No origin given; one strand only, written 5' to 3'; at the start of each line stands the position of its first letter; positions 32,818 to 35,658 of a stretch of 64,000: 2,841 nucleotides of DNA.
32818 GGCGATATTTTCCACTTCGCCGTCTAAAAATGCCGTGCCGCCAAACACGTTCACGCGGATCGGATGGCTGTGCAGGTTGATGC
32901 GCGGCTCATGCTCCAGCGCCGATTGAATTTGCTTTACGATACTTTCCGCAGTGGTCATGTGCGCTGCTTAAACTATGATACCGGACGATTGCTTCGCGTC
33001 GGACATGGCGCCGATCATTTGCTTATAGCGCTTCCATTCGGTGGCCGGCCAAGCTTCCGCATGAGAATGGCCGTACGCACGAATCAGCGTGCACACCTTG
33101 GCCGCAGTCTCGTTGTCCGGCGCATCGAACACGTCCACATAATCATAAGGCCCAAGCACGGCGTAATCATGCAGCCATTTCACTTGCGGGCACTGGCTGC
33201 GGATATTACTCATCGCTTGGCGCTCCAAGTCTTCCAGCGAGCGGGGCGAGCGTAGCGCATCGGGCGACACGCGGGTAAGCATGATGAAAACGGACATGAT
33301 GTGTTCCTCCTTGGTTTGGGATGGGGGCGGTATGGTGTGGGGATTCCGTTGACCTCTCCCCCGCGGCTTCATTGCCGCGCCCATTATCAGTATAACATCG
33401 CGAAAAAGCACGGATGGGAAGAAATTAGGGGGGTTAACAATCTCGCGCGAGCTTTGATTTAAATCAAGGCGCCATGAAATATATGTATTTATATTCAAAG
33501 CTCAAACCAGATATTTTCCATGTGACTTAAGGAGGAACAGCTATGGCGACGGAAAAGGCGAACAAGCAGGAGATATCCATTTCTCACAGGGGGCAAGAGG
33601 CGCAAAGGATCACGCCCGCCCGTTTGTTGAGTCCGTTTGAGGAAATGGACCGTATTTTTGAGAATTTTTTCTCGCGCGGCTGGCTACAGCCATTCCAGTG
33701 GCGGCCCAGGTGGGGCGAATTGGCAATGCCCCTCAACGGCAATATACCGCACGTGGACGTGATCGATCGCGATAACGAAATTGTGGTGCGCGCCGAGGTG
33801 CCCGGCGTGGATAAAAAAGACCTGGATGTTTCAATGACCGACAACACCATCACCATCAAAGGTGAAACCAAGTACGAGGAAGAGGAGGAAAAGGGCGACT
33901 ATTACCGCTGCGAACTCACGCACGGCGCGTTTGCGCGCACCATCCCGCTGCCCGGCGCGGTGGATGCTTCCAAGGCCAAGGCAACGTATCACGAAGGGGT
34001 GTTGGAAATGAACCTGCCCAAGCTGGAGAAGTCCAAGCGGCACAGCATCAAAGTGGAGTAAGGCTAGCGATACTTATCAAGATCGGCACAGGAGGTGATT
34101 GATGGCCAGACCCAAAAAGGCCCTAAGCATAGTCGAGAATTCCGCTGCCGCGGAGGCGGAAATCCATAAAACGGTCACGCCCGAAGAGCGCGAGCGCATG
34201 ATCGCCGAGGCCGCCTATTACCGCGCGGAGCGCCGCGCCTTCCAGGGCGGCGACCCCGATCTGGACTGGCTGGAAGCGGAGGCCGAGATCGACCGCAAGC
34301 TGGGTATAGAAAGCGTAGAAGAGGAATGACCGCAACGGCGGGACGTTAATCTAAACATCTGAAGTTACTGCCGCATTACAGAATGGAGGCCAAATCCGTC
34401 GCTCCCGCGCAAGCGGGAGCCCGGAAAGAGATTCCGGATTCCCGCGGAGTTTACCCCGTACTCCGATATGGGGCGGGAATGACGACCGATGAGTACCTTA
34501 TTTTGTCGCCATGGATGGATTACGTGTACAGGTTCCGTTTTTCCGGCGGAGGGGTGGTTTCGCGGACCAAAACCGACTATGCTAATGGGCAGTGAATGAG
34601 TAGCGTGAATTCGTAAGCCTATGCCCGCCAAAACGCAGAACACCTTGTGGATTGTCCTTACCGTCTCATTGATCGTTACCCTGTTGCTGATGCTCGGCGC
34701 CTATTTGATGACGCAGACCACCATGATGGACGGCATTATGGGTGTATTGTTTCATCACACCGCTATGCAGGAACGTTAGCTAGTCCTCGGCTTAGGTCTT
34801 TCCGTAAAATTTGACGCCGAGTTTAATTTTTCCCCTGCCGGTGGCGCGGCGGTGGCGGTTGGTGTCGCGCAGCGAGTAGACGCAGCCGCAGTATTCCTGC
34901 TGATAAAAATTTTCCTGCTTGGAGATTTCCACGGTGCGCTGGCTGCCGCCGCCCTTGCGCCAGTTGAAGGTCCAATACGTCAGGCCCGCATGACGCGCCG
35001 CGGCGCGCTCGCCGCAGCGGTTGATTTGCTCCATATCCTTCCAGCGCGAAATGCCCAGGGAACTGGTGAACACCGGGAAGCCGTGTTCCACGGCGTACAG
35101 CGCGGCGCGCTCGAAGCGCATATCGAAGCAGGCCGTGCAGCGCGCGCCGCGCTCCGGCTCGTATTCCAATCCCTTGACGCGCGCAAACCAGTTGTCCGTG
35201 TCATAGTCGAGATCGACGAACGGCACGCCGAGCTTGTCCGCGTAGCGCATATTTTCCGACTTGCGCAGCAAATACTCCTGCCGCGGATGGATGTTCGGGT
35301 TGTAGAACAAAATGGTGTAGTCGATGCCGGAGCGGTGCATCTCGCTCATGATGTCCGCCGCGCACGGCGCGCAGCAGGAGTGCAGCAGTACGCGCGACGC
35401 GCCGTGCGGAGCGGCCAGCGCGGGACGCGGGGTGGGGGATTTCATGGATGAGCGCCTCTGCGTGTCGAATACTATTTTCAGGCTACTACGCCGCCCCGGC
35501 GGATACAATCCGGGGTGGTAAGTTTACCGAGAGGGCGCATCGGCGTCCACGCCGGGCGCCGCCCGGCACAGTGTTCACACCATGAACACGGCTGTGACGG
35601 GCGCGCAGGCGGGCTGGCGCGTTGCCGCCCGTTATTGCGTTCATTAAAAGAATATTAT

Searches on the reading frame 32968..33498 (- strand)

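Call 48: search_protein_families(library=pfam, proteins=[window:32968-33498:-], max_evalue=0.00001)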
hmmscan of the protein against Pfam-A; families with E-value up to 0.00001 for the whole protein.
window:32968-33498:- (176 aa): 1 family
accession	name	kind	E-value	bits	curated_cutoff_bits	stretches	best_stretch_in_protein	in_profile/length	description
PF08734.17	GYD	-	4.8e-22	78.2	31.4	1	71-162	1-91/91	GYD domain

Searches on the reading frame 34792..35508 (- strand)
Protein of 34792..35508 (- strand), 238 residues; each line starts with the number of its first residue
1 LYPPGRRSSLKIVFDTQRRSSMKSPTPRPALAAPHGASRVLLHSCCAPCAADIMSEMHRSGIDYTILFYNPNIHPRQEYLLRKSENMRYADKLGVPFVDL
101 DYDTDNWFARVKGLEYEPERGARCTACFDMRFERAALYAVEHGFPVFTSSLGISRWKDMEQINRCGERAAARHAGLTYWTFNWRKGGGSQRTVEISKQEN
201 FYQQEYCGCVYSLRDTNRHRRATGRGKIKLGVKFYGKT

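Call 48: search_protein_families(library=pfam, proteins=[window:34792-35508:-], max_evalue=0.00001)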
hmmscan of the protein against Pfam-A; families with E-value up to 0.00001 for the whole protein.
window:34792-35508:- (238 aa): 1 family
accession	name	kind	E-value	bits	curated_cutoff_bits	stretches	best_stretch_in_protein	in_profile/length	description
PF02677.20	QueH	-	1.3e-64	217.9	23.5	1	40-214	1-174/175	Epoxyqueuosine reductase QueH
